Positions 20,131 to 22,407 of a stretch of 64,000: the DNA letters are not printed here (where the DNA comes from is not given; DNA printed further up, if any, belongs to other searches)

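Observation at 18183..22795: Candidate protein O-glycosylation / surface-layer locus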

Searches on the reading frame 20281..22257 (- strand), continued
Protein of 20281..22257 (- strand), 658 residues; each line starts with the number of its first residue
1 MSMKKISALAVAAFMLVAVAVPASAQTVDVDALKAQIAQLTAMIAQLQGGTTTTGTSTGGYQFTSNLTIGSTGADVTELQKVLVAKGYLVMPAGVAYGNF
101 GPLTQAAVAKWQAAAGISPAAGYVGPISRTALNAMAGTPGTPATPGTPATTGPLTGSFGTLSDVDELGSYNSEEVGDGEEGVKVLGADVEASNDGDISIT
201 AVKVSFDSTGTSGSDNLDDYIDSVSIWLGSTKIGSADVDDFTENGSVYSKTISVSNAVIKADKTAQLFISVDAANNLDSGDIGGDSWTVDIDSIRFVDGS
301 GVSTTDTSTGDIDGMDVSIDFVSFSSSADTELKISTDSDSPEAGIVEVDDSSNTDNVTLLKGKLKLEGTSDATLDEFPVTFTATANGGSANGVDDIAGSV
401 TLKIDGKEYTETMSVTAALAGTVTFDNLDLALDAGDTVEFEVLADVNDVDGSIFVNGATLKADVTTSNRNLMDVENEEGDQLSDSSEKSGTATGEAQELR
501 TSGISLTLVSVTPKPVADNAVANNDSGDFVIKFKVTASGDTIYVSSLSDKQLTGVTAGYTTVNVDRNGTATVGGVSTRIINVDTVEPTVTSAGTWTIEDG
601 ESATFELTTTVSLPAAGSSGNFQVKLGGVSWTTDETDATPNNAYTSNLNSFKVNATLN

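Call 89: search_protein_families(library=pfam, proteins=[L035:8276-10951:+, L044:8183-10669:+, L040:5143-5913:+, L048:8442-9827:+, L053:8157-8741:+, L043:8215-9396:+, L062:7886-9061:+, L037:7916-9061:+, L019:7958-9238:+, L046:10560-11633:+], max_evalue=0.001)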
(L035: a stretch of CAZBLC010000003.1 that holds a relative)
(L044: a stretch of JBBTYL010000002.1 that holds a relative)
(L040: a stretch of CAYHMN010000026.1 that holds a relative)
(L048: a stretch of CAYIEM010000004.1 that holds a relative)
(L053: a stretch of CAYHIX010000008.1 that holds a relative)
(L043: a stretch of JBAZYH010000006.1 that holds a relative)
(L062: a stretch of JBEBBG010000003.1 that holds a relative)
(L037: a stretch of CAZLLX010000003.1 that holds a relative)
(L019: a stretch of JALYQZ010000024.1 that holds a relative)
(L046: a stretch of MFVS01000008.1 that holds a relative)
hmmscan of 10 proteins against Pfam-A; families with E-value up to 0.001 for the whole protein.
L035:8276-10951:+ (891 aa): 3 families
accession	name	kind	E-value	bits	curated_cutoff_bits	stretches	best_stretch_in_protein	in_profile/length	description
PF02450.21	LCAT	-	3.1e-17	63.3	21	1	311-477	47-215/392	Lecithin:cholesterol acyltransferase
PF24096.1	DUF7379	-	1.6e-05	25.4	33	1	369-428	57-118/191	Domain of unknown function (DUF7379)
PF05057.20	DUF676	-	0.00043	20.3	20.3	1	363-413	57-111/217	Putative serine esterase (DUF676)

L044:8183-10669:+ (828 aa): 2 families
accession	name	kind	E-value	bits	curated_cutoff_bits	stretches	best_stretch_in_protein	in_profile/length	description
PF02450.21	LCAT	-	6.7e-15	55.6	21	1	305-584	49-352/392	Lecithin:cholesterol acyltransferase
PF24096.1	DUF7379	-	1.1e-05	25.9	33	1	369-420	65-118/191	Domain of unknown function (DUF7379)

L040:5143-5913:+ (256 aa): 2 families
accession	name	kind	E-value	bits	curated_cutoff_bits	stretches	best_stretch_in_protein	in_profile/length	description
PF01471.23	PG_binding_1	-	1.3e-11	45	23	1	192-251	2-57/57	Putative peptidoglycan binding domain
PF09374.15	PG_binding_3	-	8.8e-05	23.1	24.6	0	212-229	15-32/76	Predicted Peptidoglycan domain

L048:8442-9827:+ (461 aa): 1 family
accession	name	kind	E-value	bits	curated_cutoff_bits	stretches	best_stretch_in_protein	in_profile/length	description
PF08451.16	A_deaminase_N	-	0.00083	20.1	21.3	0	168-189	37-58/95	Adenosine/AMP deaminase N-terminal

L053:8157-8741:+ (194 aa): 0 families

L043:8215-9396:+ (393 aa): 1 family
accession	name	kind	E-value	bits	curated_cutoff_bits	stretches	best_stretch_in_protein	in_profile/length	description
PF01471.23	PG_binding_1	-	2.1e-08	34.7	23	1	315-362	2-41/57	Putative peptidoglycan binding domain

L062:7886-9061:+ (391 aa): 3 families
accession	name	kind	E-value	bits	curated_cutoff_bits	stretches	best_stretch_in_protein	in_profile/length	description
PF00932.25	LTD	-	1.9e-18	67.3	34.3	1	41-153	9-107/109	Lamin Tail Domain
PF18911.6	PKD_4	-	1.6e-11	44.6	27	1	225-293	7-73/85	PKD domain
PF00801.26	PKD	-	3.6e-11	43.3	23.5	1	229-305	7-80/80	PKD domain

L037:7916-9061:+ (381 aa): 6 families
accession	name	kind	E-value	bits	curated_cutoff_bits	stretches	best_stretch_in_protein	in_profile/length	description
PF00534.26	Glycos_transf_1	-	2.7e-35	121.9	26.4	1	195-357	5-171/172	Glycosyl transferases group 1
PF13692.12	Glyco_trans_1_4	-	5.8e-28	98.4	27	1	207-343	3-141/142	Glycosyl transferases group 1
PF13439.12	Glyco_transf_4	-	7.5e-11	42.8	28.5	1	15-192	1-169/170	Glycosyltransferase Family 4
PF13524.12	Glyco_trans_1_2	-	4.1e-10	40.2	25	1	255-372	27-142/144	Glycosyl transferase-like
PF13579.12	Glyco_trans_4_4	-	3.9e-07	31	29.7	1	16-188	1-158/158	Glycosyl transferase 4-like domain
PF20706.3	GT4-conflict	-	9.8e-06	25.2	26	1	269-370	272-383/385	Family 4 Glycosyltransferase in conflict systems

L019:7958-9238:+ (426 aa): 8 families
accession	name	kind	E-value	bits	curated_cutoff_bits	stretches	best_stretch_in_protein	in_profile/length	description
PF01266.30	DAO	-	3.6e-49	168.6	27.9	1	28-376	1-346/353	FAD dependent oxidoreductase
PF00890.30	FAD_binding_2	-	2.3e-09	37.4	20.4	1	28-72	1-45/414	FAD binding domain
PF13450.12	NAD_binding_8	-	8.6e-08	32.8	21.9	1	31-99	1-65/68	NAD(P)-binding Rossmann-like domain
PF07992.20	Pyr_redox_2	-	1.1e-07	32.1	26.1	1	28-160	2-111/291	Pyridine nucleotide-disulphide oxidoreductase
PF00070.33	Pyr_redox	-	5.3e-07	30.5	22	1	29-56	2-29/82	Pyridine nucleotide-disulphide oxidoreductase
PF03486.20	HI0933_like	-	2.6e-05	24.2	50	0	28-58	2-32/244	HI0933-like protein Rossmann domain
PF12831.13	FAD_oxidored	-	6.3e-05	22.9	27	1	28-64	1-38/416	FAD dependent oxidoreductase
PF13738.12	Pyr_redox_3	-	7.4e-05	22.6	30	0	30-61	1-33/305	Pyridine nucleotide-disulphide oxidoreductase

L046:10560-11633:+ (357 aa): 1 family
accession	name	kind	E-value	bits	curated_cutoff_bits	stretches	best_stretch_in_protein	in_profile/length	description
PF02661.23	Fic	-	1.7e-12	48.5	24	1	208-300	3-93/93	Fic/DOC family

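Call 90: search_protein_families(library=pfam, proteins=[L011:8004-9296:+, L033:7933-8967:+, L041:7995-8969:+, L042:7854-9170:+, L059:8272-8982:+, L024:7858-8526:+, L017:7307-7930:+, L011:11337-12461:+, L033:10994-11947:+, L033:11951-13060:+], max_evalue=0.001)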
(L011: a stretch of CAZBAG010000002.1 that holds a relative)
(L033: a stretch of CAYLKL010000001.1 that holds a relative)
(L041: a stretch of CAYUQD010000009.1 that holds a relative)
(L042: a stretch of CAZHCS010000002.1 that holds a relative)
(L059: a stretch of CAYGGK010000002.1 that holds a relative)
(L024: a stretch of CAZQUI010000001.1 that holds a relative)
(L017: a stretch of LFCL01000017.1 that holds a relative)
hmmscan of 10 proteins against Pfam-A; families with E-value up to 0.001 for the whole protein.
L011:8004-9296:+ (430 aa): 0 families

L033:7933-8967:+ (344 aa): 0 families

L041:7995-8969:+ (324 aa): 0 families

L042:7854-9170:+ (438 aa): 0 families

L059:8272-8982:+ (236 aa): 1 family
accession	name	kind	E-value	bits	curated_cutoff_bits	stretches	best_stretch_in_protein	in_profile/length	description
PF01797.21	Y1_Tnp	-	9.1e-07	29.5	23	1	73-145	41-118/121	Transposase IS200 like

L024:7858-8526:+ (222 aa): 1 family
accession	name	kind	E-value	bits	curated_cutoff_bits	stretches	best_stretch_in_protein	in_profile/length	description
PF18933.6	PsbP_2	-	2.2e-06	28.3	27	1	57-221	38-184/184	PsbP-like protein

L017:7307-7930:+ (207 aa): 0 families

L011:11337-12461:+ (374 aa): 7 families
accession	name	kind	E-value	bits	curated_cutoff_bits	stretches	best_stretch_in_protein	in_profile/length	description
PF00534.26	Glycos_transf_1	-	3.3e-31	108.6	26.4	1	182-336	10-170/172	Glycosyl transferases group 1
PF13439.12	Glyco_transf_4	-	1.9e-29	103.3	28.5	1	15-175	1-165/170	Glycosyltransferase Family 4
PF13692.12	Glyco_trans_1_4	-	3.6e-25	89.3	27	1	189-323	3-141/142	Glycosyl transferases group 1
PF13579.12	Glyco_trans_4_4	-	1.1e-22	81.5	29.7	1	16-175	1-158/158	Glycosyl transferase 4-like domain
PF13477.12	Glyco_trans_4_2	-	3.9e-11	43.7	23.4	1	18-130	9-123/139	Glycosyl transferase 4-like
PF20706.3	GT4-conflict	-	1.8e-09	37.5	26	1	250-303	271-324/385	Family 4 Glycosyltransferase in conflict systems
PF13524.12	Glyco_trans_1_2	-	7.6e-05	23.1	25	1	242-344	28-134/144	Glycosyl transferase-like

L033:10994-11947:+ (317 aa): 7 families
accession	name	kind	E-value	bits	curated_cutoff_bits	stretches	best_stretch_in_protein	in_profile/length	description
PF01370.27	Epimerase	-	4.9e-53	180.4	20.9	1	4-244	2-240/240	NAD dependent epimerase/dehydratase family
PF16363.11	GDP_Man_Dehyd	-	1.3e-51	176.5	27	1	4-306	1-331/332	GDP-mannose 4,6 dehydratase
PF02719.21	Polysacc_synt_2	-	8.3e-17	61.7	20.2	1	4-266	2-251/293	Polysaccharide biosynthesis protein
PF01073.25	3Beta_HSD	-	4.3e-14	52.6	22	1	4-232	1-229/280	3-beta hydroxysteroid dehydrogenase/isomerase family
PF04321.23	RmlD_sub_bind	-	1.7e-10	40.9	27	1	1-229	1-194/287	RmlD substrate binding domain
PF07993.18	NAD_binding_4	-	3.6e-06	26.8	20.1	0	76-144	88-153/258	Male sterility protein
PF13460.12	NAD_binding_10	-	0.00087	19.6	27.2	0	8-164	2-133/184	NAD(P)H-binding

L033:11951-13060:+ (369 aa): 5 families
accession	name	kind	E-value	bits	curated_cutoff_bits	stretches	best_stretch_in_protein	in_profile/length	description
PF00534.26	Glycos_transf_1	-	5.9e-34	117.5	26.4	1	190-347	4-171/172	Glycosyl transferases group 1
PF13692.12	Glyco_trans_1_4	-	5.3e-28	98.5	27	1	202-334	3-142/142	Glycosyl transferases group 1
PF13439.12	Glyco_transf_4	-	2.8e-10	40.9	28.5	1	35-189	13-169/170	Glycosyltransferase Family 4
PF13524.12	Glyco_trans_1_2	-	2.4e-05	24.8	25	1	246-356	27-136/144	Glycosyl transferase-like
PF13579.12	Glyco_trans_4_4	-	0.00059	20.7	29.7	1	91-184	70-157/158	Glycosyl transferase 4-like domain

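Call 91: search_protein_families(library=pfam, proteins=[L037:9081-10181:+, L037:10178-11176:+, L037:11176-12201:+, L037:12176-12964:+, L041:10988-12109:+, L041:12106-12735:+, L042:11274-12404:+], max_evalue=0.001)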
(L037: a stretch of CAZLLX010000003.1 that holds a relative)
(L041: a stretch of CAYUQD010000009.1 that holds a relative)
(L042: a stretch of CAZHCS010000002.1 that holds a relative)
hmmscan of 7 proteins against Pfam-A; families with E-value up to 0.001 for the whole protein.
L037:9081-10181:+ (366 aa): 5 families
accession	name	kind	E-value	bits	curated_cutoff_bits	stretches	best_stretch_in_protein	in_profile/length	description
PF00534.26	Glycos_transf_1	-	2.9e-35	121.8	26.4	1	187-341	9-169/172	Glycosyl transferases group 1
PF13692.12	Glyco_trans_1_4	-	5.6e-27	95.2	27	1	194-321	2-133/142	Glycosyl transferases group 1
PF13439.12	Glyco_transf_4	-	3e-12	47.3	28.5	1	31-175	39-168/170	Glycosyltransferase Family 4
PF13579.12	Glyco_trans_4_4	-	1.6e-10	42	29.7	1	40-171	47-157/158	Glycosyl transferase 4-like domain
PF13524.12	Glyco_trans_1_2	-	9.3e-08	32.6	25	1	219-345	13-129/144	Glycosyl transferase-like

L037:10178-11176:+ (332 aa): 4 families
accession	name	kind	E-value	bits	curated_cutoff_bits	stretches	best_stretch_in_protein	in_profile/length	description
PF00534.26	Glycos_transf_1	-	7.1e-30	104.2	26.4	1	197-314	13-133/172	Glycosyl transferases group 1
PF13692.12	Glyco_trans_1_4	-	6.5e-26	91.7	27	1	200-331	2-140/142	Glycosyl transferases group 1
PF20706.3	GT4-conflict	-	3e-08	33.5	26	1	193-316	190-324/385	Family 4 Glycosyltransferase in conflict systems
PF13439.12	Glyco_transf_4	-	4.2e-06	27.3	28.5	1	57-181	46-169/170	Glycosyltransferase Family 4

L037:11176-12201:+ (341 aa): 4 families
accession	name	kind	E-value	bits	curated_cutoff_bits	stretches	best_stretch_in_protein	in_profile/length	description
PF00534.26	Glycos_transf_1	-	4.9e-15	55.9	26.4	1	168-280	16-124/172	Glycosyl transferases group 1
PF13692.12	Glyco_trans_1_4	-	9.9e-14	52.2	27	1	169-304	3-137/142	Glycosyl transferases group 1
PF13524.12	Glyco_trans_1_2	-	3.6e-07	30.7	25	1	193-280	10-82/144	Glycosyl transferase-like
PF13477.12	Glyco_trans_4_2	-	8.3e-06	26.5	23.4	1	19-104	12-98/139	Glycosyl transferase 4-like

L037:12176-12964:+ (262 aa): 2 families
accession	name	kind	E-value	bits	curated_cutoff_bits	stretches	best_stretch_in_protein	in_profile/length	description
PF00535.33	Glycos_transf_2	-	1e-06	29.2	23.3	1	18-115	6-108/168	Glycosyl transferase family 2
PF13704.12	Glyco_tranf_2_4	-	4e-06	27.7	27.5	1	19-98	1-84/98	Glycosyl transferase family 2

L041:10988-12109:+ (373 aa): 6 families
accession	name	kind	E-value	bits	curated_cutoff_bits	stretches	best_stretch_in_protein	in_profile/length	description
PF00534.26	Glycos_transf_1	-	3.6e-30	105.2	26.4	1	194-349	7-171/172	Glycosyl transferases group 1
PF13692.12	Glyco_trans_1_4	-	1.8e-26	93.5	27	1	204-336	3-142/142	Glycosyl transferases group 1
PF13439.12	Glyco_transf_4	-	6.9e-12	46.2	28.5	1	45-191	22-169/170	Glycosyltransferase Family 4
PF13579.12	Glyco_trans_4_4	-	2.1e-09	38.4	29.7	1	61-186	37-157/158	Glycosyl transferase 4-like domain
PF13524.12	Glyco_trans_1_2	-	2.3e-06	28.1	25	1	228-362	14-140/144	Glycosyl transferase-like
PF20706.3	GT4-conflict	-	0.00045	19.8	26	1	184-316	178-326/385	Family 4 Glycosyltransferase in conflict systems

L041:12106-12735:+ (209 aa): 13 families
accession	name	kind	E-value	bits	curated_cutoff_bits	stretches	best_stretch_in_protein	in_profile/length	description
PF13489.12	Methyltransf_23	-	3.7e-20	72.7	27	1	38-195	7-162/164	Methyltransferase domain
PF08241.18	Methyltransf_11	-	1.5e-17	64.5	21.2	1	58-144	1-89/95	Methyltransferase domain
PF13649.12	Methyltransf_25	-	4.7e-17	62.9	27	1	57-143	1-94/97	Methyltransferase domain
PF13847.12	Methyltransf_31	-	6.8e-17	62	27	1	52-145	2-104/145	Methyltransferase domain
PF08242.18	Methyltransf_12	-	1.1e-15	58.5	30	1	58-143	1-93/98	Methyltransferase domain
PF07021.18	MetW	-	1.1e-10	41.9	21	1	45-153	5-113/193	Methionine biosynthesis protein MetW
PF05175.20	MTS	-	7.3e-08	32.7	23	1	28-121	4-104/170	Methyltransferase small domain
PF06325.19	PrmA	-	1.9e-07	31.3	22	1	48-128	156-238/296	Ribosomal protein L11 methyltransferase (PrmA)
PF05401.17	NodS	-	2.7e-06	27.8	24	1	39-142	30-133/201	Nodulation protein S (NodS)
PF01209.24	Ubie_methyltran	-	6.7e-05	22.8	20.1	1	38-143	32-144/233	ubiE/COQ5 methyltransferase family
PF05219.18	DREV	-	0.00055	19.6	26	1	39-143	80-179/265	DREV methyltransferase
PF02353.26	CMAS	-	0.00073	19.4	27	0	50-131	59-143/273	Mycolic acid cyclopropane synthetase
PF00398.26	RrnaAD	-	0.00074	19.1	24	0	50-107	27-85/263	Ribosomal RNA adenine dimethylase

L042:11274-12404:+ (376 aa): 5 families
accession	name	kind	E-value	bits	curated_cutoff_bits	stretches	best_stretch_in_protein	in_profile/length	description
PF00534.26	Glycos_transf_1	-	5.5e-33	114.4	26.4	1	198-348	12-171/172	Glycosyl transferases group 1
PF13692.12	Glyco_trans_1_4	-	5.6e-25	88.7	27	1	203-335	3-142/142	Glycosyl transferases group 1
PF13439.12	Glyco_transf_4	-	4.3e-12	46.8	28.5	1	39-191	17-170/170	Glycosyltransferase Family 4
PF13524.12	Glyco_trans_1_2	-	1.3e-06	28.8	25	1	219-352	5-131/144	Glycosyl transferase-like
PF13579.12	Glyco_trans_4_4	-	5.3e-05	24.1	29.7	1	92-185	70-157/158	Glycosyl transferase 4-like domain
